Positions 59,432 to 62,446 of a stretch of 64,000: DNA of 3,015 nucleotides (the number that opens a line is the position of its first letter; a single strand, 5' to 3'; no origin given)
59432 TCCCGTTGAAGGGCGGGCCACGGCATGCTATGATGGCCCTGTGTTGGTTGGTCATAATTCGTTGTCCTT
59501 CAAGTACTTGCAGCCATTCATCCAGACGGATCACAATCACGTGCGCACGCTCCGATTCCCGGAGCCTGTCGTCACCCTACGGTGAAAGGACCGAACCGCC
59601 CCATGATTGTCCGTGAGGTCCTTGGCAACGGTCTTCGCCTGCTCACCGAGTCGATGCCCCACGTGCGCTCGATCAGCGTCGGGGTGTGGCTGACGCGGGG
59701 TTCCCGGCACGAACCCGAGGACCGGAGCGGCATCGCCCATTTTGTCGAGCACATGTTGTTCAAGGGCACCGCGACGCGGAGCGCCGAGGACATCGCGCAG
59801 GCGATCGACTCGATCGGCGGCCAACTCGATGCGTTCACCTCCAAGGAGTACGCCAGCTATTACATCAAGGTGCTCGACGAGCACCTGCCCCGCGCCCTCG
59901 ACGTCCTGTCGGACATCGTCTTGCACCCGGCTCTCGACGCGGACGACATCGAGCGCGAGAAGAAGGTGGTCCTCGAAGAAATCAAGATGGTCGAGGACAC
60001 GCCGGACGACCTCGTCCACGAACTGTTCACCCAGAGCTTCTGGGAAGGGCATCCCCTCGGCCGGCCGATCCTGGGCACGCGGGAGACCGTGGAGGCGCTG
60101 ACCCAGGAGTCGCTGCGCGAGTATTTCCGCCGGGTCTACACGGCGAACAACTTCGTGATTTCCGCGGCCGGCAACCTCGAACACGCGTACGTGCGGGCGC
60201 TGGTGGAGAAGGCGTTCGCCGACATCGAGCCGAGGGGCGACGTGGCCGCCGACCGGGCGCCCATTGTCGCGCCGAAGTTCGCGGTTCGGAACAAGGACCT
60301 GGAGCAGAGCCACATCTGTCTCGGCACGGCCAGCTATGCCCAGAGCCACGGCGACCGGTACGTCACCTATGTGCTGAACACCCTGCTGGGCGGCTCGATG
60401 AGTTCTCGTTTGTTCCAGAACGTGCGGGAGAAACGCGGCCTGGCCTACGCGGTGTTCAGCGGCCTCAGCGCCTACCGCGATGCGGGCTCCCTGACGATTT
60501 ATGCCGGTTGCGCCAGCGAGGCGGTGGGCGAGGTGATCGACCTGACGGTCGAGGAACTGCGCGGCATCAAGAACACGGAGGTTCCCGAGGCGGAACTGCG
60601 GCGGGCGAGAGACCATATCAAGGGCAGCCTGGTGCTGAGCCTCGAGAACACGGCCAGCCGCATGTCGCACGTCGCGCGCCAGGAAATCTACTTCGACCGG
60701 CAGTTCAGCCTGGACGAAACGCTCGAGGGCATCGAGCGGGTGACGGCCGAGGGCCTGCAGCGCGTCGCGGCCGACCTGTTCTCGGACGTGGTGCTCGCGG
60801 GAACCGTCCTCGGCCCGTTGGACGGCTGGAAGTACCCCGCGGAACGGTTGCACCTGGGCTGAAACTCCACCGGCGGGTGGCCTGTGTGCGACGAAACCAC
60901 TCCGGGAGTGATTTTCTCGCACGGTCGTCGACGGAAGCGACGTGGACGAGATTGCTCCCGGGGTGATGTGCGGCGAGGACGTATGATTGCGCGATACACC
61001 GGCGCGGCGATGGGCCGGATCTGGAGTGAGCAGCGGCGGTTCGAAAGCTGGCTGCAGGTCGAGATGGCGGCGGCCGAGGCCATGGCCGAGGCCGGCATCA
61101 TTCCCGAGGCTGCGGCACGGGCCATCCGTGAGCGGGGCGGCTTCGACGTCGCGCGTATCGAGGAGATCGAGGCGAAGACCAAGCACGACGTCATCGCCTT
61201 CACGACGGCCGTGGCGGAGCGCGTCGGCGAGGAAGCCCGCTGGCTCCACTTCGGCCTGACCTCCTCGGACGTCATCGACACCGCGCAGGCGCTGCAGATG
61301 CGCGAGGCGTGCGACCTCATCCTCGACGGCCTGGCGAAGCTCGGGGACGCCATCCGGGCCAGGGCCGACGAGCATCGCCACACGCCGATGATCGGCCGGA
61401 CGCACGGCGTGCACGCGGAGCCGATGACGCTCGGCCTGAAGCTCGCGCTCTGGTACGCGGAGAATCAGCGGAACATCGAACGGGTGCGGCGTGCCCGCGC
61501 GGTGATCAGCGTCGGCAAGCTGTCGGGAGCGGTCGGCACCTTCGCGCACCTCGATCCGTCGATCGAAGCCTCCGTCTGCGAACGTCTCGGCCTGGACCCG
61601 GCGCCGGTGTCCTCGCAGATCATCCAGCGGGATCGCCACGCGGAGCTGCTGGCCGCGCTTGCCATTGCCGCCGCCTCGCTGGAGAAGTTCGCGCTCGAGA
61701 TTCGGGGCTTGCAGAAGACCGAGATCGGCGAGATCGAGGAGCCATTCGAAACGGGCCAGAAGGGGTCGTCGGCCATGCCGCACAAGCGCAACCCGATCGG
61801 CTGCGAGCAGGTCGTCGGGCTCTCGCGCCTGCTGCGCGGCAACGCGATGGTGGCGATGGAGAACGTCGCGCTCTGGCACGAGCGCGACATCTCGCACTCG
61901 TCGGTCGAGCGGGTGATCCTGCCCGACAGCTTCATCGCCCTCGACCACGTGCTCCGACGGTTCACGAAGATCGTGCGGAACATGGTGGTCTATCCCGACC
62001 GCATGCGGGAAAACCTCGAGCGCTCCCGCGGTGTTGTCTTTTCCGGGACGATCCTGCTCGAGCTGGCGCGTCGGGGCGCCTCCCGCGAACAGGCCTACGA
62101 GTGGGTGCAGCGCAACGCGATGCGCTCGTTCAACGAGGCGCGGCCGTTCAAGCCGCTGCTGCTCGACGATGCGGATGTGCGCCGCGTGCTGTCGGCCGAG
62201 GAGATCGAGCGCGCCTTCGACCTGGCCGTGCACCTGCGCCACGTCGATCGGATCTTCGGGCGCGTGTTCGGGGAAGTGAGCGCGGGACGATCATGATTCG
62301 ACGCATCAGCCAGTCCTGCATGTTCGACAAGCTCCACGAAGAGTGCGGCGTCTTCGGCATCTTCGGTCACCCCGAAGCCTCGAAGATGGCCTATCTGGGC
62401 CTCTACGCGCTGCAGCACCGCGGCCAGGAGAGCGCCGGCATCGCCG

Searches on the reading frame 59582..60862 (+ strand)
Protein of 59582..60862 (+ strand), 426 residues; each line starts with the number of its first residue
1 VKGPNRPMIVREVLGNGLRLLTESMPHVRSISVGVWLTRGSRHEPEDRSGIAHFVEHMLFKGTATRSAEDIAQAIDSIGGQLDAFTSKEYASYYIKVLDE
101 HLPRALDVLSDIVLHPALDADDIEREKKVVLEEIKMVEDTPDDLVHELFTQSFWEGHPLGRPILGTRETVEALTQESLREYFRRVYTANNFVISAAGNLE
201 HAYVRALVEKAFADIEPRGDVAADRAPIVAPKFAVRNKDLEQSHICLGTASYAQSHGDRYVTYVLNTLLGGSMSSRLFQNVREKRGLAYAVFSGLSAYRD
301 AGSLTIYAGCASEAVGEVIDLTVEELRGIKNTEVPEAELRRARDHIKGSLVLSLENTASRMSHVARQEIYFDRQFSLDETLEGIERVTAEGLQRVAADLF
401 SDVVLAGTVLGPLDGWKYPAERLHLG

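Call 35: search_protein_families(library=pfam, proteins=[window:59582-60862:+], max_evalue=0.000001)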
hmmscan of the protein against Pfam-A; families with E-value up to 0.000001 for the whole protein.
window:59582-60862:+ (426 aa): 2 families
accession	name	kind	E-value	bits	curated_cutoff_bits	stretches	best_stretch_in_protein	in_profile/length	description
PF00675.25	Peptidase_M16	-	2.2e-44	151.4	22.3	1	20-166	2-148/149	Insulinase (Peptidase family M16)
PF05193.26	Peptidase_M16_C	-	5.7e-44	150.6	23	1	173-344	2-179/181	Peptidase M16 inactive domain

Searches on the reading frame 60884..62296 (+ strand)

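Call 35: search_protein_families(library=pfam, proteins=[window:60884-62296:+], max_evalue=0.000001)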
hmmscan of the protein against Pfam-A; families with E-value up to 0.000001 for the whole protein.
window:60884-62296:+ (470 aa): 2 families
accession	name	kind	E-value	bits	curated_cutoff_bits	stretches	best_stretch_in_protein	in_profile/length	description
PF00206.25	Lyase_1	-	4.1e-62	210.8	27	1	42-314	9-307/312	Lyase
PF10397.14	ADSL_C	-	6.7e-22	78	32.7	1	383-461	1-79/79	Adenylosuccinate lyase C-terminus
